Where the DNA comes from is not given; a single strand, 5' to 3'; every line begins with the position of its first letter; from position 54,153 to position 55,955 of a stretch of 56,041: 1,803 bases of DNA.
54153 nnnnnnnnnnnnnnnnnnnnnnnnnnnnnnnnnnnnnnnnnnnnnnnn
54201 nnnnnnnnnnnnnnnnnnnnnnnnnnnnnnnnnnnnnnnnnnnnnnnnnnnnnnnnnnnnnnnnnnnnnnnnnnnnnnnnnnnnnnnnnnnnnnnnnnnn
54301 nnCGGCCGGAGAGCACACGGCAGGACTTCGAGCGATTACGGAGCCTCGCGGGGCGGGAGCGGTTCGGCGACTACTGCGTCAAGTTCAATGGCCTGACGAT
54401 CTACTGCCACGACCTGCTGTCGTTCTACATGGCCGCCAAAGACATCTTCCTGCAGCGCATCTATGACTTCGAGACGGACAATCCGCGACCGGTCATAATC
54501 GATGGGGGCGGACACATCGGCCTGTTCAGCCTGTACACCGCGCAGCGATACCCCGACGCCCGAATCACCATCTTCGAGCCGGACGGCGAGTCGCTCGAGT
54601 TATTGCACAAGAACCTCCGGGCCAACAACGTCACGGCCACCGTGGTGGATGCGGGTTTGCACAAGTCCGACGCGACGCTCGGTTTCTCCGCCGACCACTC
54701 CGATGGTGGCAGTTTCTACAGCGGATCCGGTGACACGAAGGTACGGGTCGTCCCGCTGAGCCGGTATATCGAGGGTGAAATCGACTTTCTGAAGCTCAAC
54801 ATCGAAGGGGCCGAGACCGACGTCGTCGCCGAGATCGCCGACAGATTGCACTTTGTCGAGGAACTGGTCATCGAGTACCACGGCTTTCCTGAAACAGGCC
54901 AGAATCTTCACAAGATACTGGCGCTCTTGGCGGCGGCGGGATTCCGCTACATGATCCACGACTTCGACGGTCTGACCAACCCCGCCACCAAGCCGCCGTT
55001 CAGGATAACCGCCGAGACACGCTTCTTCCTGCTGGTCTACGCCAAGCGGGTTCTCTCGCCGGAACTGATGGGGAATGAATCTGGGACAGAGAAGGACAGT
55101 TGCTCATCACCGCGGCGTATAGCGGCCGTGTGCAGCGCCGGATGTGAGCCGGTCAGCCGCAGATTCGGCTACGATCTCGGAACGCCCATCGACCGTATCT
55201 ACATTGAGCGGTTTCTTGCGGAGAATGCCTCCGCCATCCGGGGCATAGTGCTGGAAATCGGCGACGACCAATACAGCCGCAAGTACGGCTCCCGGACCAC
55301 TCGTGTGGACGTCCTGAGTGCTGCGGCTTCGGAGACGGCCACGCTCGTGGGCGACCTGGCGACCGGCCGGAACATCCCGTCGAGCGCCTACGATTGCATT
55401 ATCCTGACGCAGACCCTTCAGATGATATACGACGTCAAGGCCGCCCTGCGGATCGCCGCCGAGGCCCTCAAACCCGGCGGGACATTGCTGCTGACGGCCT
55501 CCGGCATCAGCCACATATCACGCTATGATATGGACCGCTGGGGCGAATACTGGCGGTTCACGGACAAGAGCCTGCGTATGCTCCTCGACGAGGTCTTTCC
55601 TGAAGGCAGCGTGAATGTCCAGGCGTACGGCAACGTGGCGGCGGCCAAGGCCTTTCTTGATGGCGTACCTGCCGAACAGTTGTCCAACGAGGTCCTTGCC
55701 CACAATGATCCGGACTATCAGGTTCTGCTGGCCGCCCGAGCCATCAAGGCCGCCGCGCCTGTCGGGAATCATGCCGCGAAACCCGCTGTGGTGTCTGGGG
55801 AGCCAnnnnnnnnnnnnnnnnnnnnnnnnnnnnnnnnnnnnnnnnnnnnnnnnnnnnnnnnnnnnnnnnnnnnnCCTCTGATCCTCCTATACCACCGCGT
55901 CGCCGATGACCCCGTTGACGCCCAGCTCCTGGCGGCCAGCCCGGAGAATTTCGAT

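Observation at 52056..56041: Open frame of at least 1,328 codons, absent from the ORF track, fusing five glycan-tailoring modules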

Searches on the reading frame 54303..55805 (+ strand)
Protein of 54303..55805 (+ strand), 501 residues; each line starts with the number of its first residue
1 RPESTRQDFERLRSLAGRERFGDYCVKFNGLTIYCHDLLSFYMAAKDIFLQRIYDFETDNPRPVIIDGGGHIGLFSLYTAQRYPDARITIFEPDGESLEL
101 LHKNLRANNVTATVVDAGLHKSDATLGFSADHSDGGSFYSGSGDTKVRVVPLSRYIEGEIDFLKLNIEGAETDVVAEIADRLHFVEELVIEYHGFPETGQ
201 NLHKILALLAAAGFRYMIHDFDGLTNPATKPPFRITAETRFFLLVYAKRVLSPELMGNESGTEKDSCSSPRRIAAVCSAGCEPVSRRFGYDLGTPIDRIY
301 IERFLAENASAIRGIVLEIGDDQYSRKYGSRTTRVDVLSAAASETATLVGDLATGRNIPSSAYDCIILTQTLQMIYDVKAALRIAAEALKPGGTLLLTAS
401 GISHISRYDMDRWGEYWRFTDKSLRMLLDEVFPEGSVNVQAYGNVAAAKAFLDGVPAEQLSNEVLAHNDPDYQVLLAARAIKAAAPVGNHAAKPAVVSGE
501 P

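Call 56: find_homologous_proteins(query=window:54303-55805:+, max_evalue=1e-15)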
Query window:54303-55805:+ (501 aa): 389 proteins with E <= 1e-15 among 8000 candidates; the best 120 are listed.
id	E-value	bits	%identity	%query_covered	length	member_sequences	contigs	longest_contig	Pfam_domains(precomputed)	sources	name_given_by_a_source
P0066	1.4e-174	600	57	94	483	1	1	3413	PF13489.13,PF05050.20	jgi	jgi:FkbM family methyltransferase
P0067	6.2e-171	588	55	95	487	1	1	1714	PF13489.13,PF05050.20,PF08242.19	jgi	jgi:FkbM family methyltransferase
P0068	5.8e-169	581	57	95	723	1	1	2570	PF13489.13,PF13469.13,PF13649.13,PF05050.20,PF00685.34,PF08241.19,PF08242.19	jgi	-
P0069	1.2e-168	580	56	95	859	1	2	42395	PF13489.13,PF01522.27,PF05050.20,PF08241.19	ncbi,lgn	-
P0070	1.7e-166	573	56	96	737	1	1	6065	PF13847.13,PF13489.13,PF13649.13,PF05050.20,PF00685.34,PF08241.19,PF08242.19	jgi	jgi:FkbM family methyltransferase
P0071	4.3e-165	568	56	96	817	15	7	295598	PF13489.13,PF01522.27,PF05050.20,PF08241.19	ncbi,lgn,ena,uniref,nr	ncbi:FkbM family methyltransferase [Trichlorobacter lovleyi]|uniref:FkbM family methyltransferase n=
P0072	2.7e-162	559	54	96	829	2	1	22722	PF13489.13,PF01522.27,PF05050.20,PF08242.19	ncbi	-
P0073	7.2e-162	558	54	95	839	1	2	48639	PF13649.13,PF01522.27,PF05050.20,PF08241.19,PF08242.19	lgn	-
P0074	2.6e-161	556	59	50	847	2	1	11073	PF13489.13,PF01522.27,PF05050.20,PF13524.13,PF08241.19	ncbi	ncbi:MAG: FkbM family methyltransferase, partial [Phycisphaerae bacterium]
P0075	4.5e-156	539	55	89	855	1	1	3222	PF13489.13,PF13649.13,PF05050.20,PF13524.13,PF08241.19,PF08242.19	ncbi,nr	ncbi:MAG: FkbM family methyltransferase [Anaerolineales bacterium]|nr:FkbM family methyltransferase 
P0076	7.0e-155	535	57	49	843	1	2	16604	PF13489.13,PF01522.27,PF05050.20,PF08242.19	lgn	-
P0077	1.7e-148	514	50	95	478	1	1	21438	PF13489.13,PF05050.20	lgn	-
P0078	5.0e-148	512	53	92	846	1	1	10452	PF13489.13,PF13649.13,PF01522.27,PF05050.20,PF08241.19,PF08242.19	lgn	-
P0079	6.0e-145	502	49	94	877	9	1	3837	PF13489.13,PF05050.20,PF13524.13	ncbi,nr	ncbi:MAG: FkbM family methyltransferase [Deltaproteobacteria bacterium]|nr:FkbM family methyltransfe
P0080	6.4e-145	502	52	88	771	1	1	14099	PF13847.13,PF13489.13,PF13649.13,PF01522.27,PF05050.20,PF08241.19,PF08242.19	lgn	-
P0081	1.2e-142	494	59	41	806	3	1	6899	PF13489.13,PF05050.20,PF08241.19,PF08242.19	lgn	-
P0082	1.2e-131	458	45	95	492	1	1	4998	PF13489.13,PF05050.20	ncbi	-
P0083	3.1e-127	443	49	93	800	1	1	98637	PF13847.13,PF13489.13,PF13649.13,PF05050.20,PF01209.25,PF08241.19,PF08242.19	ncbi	-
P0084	2.2e-124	434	47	93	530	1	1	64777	PF13489.13,PF13649.13,PF05050.20,PF08241.19,PF08242.19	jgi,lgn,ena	-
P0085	4.3e-124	433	47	95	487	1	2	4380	PF13489.13,PF05050.20,PF08241.19,PF08242.19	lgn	-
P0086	2.3e-123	431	46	95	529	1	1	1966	PF13489.13,PF13649.13,PF05050.20,PF08241.19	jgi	jgi:FkbM family methyltransferase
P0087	4.1e-123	430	46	91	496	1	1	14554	PF13847.13,PF13489.13,PF13649.13,PF05050.20,PF08241.19,PF08242.19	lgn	-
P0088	1.4e-122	428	48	92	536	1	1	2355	PF13489.13,PF05050.20,PF08241.19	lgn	-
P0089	2.1e-122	428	46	95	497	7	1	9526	PF13489.13,PF13649.13,PF05050.20,PF08241.19,PF08242.19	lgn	-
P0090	2.2e-122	427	47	91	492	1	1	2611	PF13489.13,PF13649.13,PF05050.20,PF08241.19,PF08242.19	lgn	-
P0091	3.9e-122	427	47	93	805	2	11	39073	PF13847.13,PF13489.13,PF13649.13,PF05050.20,PF08241.19,PF08242.19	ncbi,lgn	-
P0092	4.5e-122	426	46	91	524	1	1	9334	PF13847.13,PF13489.13,PF13649.13,PF05050.20,PF08241.19,PF08242.19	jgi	jgi:FkbM family methyltransferase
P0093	6.8e-122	426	48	91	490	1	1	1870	PF13489.13,PF13649.13,PF05050.20,PF08241.19,PF08242.19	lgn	-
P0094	1.7e-121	424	48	91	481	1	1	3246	PF13847.13,PF13489.13,PF13649.13,PF05050.20,PF08241.19,PF08242.19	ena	-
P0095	1.7e-120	421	47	93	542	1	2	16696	PF13489.13,PF13649.13,PF05050.20,PF08241.19,PF08242.19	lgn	-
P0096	2.1e-120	421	46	91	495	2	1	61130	PF13489.13,PF13649.13,PF05050.20,PF08241.19,PF08242.19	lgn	-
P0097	2.1e-120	421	49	91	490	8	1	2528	PF13489.13,PF05050.20,PF08241.19,PF08242.19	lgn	-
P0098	8.0e-120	419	48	91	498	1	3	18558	PF13847.13,PF13489.13,PF13649.13,PF05050.20,PF08241.19,PF08242.19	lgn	-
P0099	1.4e-119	418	52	41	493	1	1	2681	PF05050.20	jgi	jgi:FkbM family methyltransferase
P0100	2.2e-119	417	47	95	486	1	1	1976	PF13489.13,PF13649.13,PF05050.20,PF08241.19,PF08242.19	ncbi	-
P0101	7.4e-119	416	52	40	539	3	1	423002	PF05050.20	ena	-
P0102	3.5e-118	414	46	95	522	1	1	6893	PF13489.13,PF13649.13,PF05050.20,PF08241.19,PF08242.19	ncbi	-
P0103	8.3e-118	412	47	90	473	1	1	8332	PF13489.13,PF13649.13,PF05050.20,PF08241.19,PF08242.19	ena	-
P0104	2.0e-117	411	47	95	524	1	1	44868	PF13489.13,PF13649.13,PF05050.20,PF08241.19,PF08242.19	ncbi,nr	ncbi:MAG: FkbM family methyltransferase [Planctomycetes bacterium]|nr:FkbM family methyltransferase 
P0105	3.0e-117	410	47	97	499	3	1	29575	PF13489.13,PF13649.13,PF05050.20,PF08241.19,PF08242.19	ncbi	ncbi:MAG: FkbM family methyltransferase [Phycisphaerae bacterium]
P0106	8.1e-117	409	47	91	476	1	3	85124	PF13489.13,PF05050.20,PF08242.19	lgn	-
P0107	7.3e-116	406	47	92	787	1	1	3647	PF07021.19,PF13847.13,PF13489.13,PF02353.27,PF13649.13,PF05050.20,PF01209.25,PF08241.19,PF08242.19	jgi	jgi:FkbM family methyltransferase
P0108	7.5e-116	406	45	95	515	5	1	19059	PF13489.13,PF13649.13,PF05050.20,PF08241.19,PF08242.19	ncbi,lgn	-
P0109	1.1e-115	405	47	94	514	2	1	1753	PF13489.13,PF05050.20,PF08241.19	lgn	-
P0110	1.1e-115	405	47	92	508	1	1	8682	PF13649.13,PF05050.20,PF08241.19,PF08242.19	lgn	-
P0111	1.6e-115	405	45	95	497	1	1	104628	PF13489.13,PF05050.20,PF08241.19,PF08242.19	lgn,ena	-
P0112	1.7e-115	405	45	96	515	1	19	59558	PF13489.13,PF13649.13,PF05050.20,PF08241.19,PF08242.19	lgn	-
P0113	3.3e-115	404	45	94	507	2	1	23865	PF13649.13,PF05050.20,PF08241.19,PF08242.19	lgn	-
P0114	5.2e-115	403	45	95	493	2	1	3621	PF13489.13,PF13649.13,PF05050.20,PF08241.19,PF08242.19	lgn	-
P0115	6.4e-115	403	44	95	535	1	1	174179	PF13489.13,PF05050.20,PF08241.19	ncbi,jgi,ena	-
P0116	1.6e-114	402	45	92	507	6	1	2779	PF13649.13,PF05050.20,PF08241.19,PF08242.19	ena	-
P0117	2.0e-114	401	47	89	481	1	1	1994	PF05050.20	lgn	-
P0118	3.7e-114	400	45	91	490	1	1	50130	PF13489.13,PF13649.13,PF05050.20,PF08241.19,PF08242.19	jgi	jgi:FkbM family methyltransferase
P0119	4.3e-114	400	46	92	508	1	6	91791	PF13649.13,PF05050.20,PF08241.19,PF08242.19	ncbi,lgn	-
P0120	4.0e-113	397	46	90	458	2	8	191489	PF13489.13,PF13649.13,PF05050.20,PF08241.19,PF08242.19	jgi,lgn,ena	-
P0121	4.3e-113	397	47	89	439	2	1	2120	PF13847.13,PF13489.13,PF13649.13,PF05050.20,PF08241.19,PF08242.19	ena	-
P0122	8.1e-113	396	45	92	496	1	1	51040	PF13489.13,PF13649.13,PF05050.20,PF08241.19,PF08242.19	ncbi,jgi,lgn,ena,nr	ncbi:MAG TPA: FkbM family methyltransferase [Tepidisphaeraceae bacterium]|nr:FkbM family methyltrans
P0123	2.7e-112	394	46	92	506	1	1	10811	PF13649.13,PF05050.20,PF08241.19,PF08242.19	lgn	-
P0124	6.6e-111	390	60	39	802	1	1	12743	PF13489.13,PF13649.13,PF05050.20,PF08241.19,PF08242.19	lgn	-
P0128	4.3e-98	347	48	47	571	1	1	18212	PF13847.13,PF13489.13,PF05050.20,PF13181.13,PF08241.19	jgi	jgi:FkbM family methyltransferase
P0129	4.8e-94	334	44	49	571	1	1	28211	PF13489.13,PF05050.20,PF13181.13,PF08241.19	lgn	-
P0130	1.9e-88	316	58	48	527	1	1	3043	PF13469.13,PF05050.20,PF00685.34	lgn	-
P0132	9.7e-81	290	52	50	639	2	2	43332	PF01522.27,PF05050.20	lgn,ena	-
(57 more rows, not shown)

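Call 60: search_solved_structures(query=A2, max_evalue=1)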
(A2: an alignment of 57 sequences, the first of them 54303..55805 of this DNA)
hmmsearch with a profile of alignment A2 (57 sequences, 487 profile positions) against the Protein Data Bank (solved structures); distinct sequences matched with E-value up to 1: 39.
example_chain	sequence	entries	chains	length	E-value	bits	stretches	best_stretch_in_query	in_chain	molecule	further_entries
2py6_A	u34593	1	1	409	9.1e-09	37.9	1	62-211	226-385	Methyltransferase FkbM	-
3mgg_A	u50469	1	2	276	2.7e-07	33.1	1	36-122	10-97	Methyltransferase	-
3cc8_A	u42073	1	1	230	3.7e-07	32.6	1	345-407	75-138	Putative methyltransferase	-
2gs9_A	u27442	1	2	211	7.7e-05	25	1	342-399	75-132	Hypothetical protein TT1324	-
2b3t_A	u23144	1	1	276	0.0022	20.2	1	63-136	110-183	Protein methyltransferase hemK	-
1t43_A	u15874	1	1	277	0.0023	20.2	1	63-136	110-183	Protein methyltransferase hemK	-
9un4_A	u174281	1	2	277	0.0055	18.9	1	328-399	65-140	Juvenile hormone acid O-methyltransferase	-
3ntv_A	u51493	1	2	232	0.0062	18.7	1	61-120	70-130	MW1564 protein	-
2gpy_A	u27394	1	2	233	0.011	17.8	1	60-111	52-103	O-methyltransferase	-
5l1n_A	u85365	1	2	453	0.015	17.5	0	101-176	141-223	Coenzyme A disulfide reductase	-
4fx9_A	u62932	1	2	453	0.015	17.5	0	101-176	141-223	Coenzyme A disulfide reductase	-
7eu0_E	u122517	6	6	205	0.016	17.4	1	241-294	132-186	DNA-directed RNA polymerases II and IV subunit 5A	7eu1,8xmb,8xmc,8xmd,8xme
7wm5_A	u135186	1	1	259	0.017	17.3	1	36-124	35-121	Methyltransferase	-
7wm6_A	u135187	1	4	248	0.017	17.3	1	36-124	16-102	Methyltransferase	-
3dtn_A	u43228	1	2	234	0.023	16.8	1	59-132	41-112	Putative Methyltransferase MM_2633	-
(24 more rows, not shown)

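Call 68: predict_structure(alignment_id=A2)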
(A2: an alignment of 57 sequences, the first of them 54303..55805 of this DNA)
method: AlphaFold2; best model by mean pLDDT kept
length: 501 residues; sequences in the alignment: 57
mean_pLDDT: 89.8   pTM: 0.61
mean pLDDT of the five models: 89.8, 89.3, 89.1, 88.9, 88.7
residues with pLDDT >= 90: 383; 70-90: 62; 50-70: 33; < 50: 23
segments of 3 or more residues with pLDDT < 50: 260-275
pLDDT, mean of each block of 10 residues (from residue 1): 83 96 96 97 95 95 98 98 98 97 98 98 95 87 90 97 96 97 97 92 96 94 90 90 96 67 42 49 84 92 98 98 96 97 96 97 97 92 98 97 61 62 93 97 94 92 93 94 84 54 51
secondary structure, 60 per line:
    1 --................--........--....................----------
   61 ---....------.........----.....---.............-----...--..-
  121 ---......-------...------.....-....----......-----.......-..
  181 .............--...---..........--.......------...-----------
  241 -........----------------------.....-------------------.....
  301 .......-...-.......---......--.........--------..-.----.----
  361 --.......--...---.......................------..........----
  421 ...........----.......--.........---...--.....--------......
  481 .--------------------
elements in order: H3-18 E21-28 E31-37 H38-50 E64-67 H74-82 E87-91 H95-107 E113-115 E124-129 E137-139 E146-150 H152-155 E160-165 H171-177 H179-184 E185-193 H202-211 E214-220 E242-249 H272-276 H296-307 E313-319 H323-328 E331-339 E363-369 H378-388 E389-400 H407-416 H421-431 E436-442 H445-453 H462-466 E475-481

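Call 71: fold_search(model_id=the predicted structure, library=pdb)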
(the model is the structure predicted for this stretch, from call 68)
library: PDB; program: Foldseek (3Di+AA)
matches with E <= 10: 1971; with E <= 0.001: 1031
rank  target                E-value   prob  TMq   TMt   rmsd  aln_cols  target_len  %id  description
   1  5wp5_B                9.3e-13  1.00  0.27  0.29  15.9       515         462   14  Arabidopsis thaliana phosphoethanolamine N-methyltransferase 2 (AtPMT2) in complex with SAH (released 2017-11-15)
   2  5wp4                  1.4e-12  1.00  0.27  0.28  16.2       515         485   12  Arabidopsis thaliana phosphoethanolamine N-methyltransferase 1 (AtPMT1, XIOPTL) in complex with SAH and phosphocholine (released 2017-11-15)
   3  5wp5_A                2.0e-12  1.00  0.27  0.29  15.5       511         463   14  Arabidopsis thaliana phosphoethanolamine N-methyltransferase 2 (AtPMT2) in complex with SAH (released 2017-11-15)
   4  4kri_A                6.4e-11  1.00  0.25  0.29  17.2       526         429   11  Haemonchus contortus Phospholethanolamine N-methyltransferase 2 in complex with phosphomonomethylethanolamine and S-ad (released 2013-09-25)
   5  4ine_B                2.7e-10  1.00  0.25  0.29  18.2       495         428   11  Crystal structure of N-methyl transferase (PMT-2) from Caenorhabditis elegant complexed with S-adenosyl homocysteine a (released 2014-01-15)
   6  4ine_A                2.7e-10  1.00  0.25  0.29  18.6       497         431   11  Crystal structure of N-methyl transferase (PMT-2) from Caenorhabditis elegant complexed with S-adenosyl homocysteine a (released 2014-01-15)
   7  4kri_C                5.5e-10  1.00  0.24  0.28  18.3       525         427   11  Haemonchus contortus Phospholethanolamine N-methyltransferase 2 in complex with phosphomonomethylethanolamine and S-ad (released 2013-09-25)
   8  4dcm                  7.3e-10  1.00  0.21  0.28  21.1       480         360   11  Crystal Structure of methyltransferase RlmG modifying G1835 of 23S rRNA in Escherichia coli (released 2012-08-01)
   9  4krh_A                8.3e-10  1.00  0.25  0.28  17.3       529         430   11  SeMet Haemonchus contortus Phosphoethanolamine N-methyltransferase 2 in complex with S-adenosyl-L-methionine (released 2013-09-25)
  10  4kri_B                9.9e-10  1.00  0.25  0.29  17.3       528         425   10  Haemonchus contortus Phospholethanolamine N-methyltransferase 2 in complex with phosphomonomethylethanolamine and S-ad (released 2013-09-25)
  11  3dmf                  4.9e-09  1.00  0.25  0.32  20.8       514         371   12  T. Thermophilus 16S rRNA N2 G1207 methyltransferase (RsmC) in complex with AdoMet (released 2008-07-29)
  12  2zwv                  1.0e-08  1.00  0.24  0.31  20.8       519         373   12  Crystal structure of Thermus thermophilus 16S rRNA methyltransferase RsmC (TTHA0533) (released 2009-12-22)
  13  8x8j_A                1.5e-08  1.00  0.25  0.48  10.6       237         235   13  The structure of AbBioc in complex with inhibitor sinefungin (released 2024-11-13)
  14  8x8i_D                2.8e-08  1.00  0.24  0.46  13.4       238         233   13  The structure of AbBioc in complex with SAM cofactor (released 2024-11-13)
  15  8x8j_B                4.2e-08  1.00  0.23  0.43  10.8       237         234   11  The structure of AbBioc in complex with inhibitor sinefungin (released 2024-11-13)
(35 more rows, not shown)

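Call 89: find_encoding_contigs(protein=P0071, flank=10000, max_places=1)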
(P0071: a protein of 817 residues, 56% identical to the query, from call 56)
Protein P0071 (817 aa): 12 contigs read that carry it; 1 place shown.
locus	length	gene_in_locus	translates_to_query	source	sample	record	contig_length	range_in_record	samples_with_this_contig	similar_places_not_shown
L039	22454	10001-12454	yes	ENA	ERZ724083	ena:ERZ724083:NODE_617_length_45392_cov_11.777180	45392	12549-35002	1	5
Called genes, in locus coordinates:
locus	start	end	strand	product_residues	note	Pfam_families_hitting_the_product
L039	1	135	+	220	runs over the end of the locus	PF00891:Methyltransf_2 (weak), PF13489:Methyltransf_23, PF05175:MTS (weak), PF07021:MetW (weak), PF13847:Methyltransf_31, PF08241:Methyltransf_11, PF08242:Methyltransf_12, PF13649:Methyltransf_25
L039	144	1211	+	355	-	PF04055:Radical_SAM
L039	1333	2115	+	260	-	PF04321:RmlD_sub_bind, PF01370:Epimerase, PF16363:GDP_Man_Dehyd, PF07993:NAD_binding_4 (weak)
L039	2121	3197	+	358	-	PF04055:Radical_SAM, PF13186:SPASM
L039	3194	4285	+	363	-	PF04055:Radical_SAM, PF13186:SPASM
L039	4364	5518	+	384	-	-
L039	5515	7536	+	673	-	PF13186:SPASM, PF04055:Radical_SAM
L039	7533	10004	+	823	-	PF13524:Glyco_trans_1_2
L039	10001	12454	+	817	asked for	PF05050:Methyltransf_21, PF08241:Methyltransf_11 (faint), PF13489:Methyltransf_23 (weak), PF01522:Polysacc_deac_1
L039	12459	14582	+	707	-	PF13439:Glyco_transf_4, PF13579:Glyco_trans_4_4 (weak), PF13692:Glyco_trans_1_4, PF00534:Glycos_transf_1, PF20706:GT4-conflict (weak), PF13524:Glyco_trans_1_2 (weak), PF00535:Glycos_transf_2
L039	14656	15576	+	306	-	PF13174:TPR_6 (faint), PF13429:TPR_15 (faint), PF24575:TPR_Slam (faint), PF13432:TPR_16 (weak), PF14559:TPR_19 (weak), PF13424:TPR_12 (weak), PF13431:TPR_17 (weak), PF00515:TPR_1 (weak), +12 more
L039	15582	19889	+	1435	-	PF00535:Glycos_transf_2, PF10111:Glyco_tranf_2_2 (weak), PF13712:Glyco_tranf_2_5 (faint), PF13641:Glyco_tranf_2_3, PF00535:Glycos_transf_2, PF10111:Glyco_tranf_2_2 (weak), PF13641:Glyco_tranf_2_3, PF00535:Glycos_transf_2, +6 more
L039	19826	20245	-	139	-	PF07378:FlbT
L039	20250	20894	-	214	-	-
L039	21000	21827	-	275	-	PF00669:Flagellin_N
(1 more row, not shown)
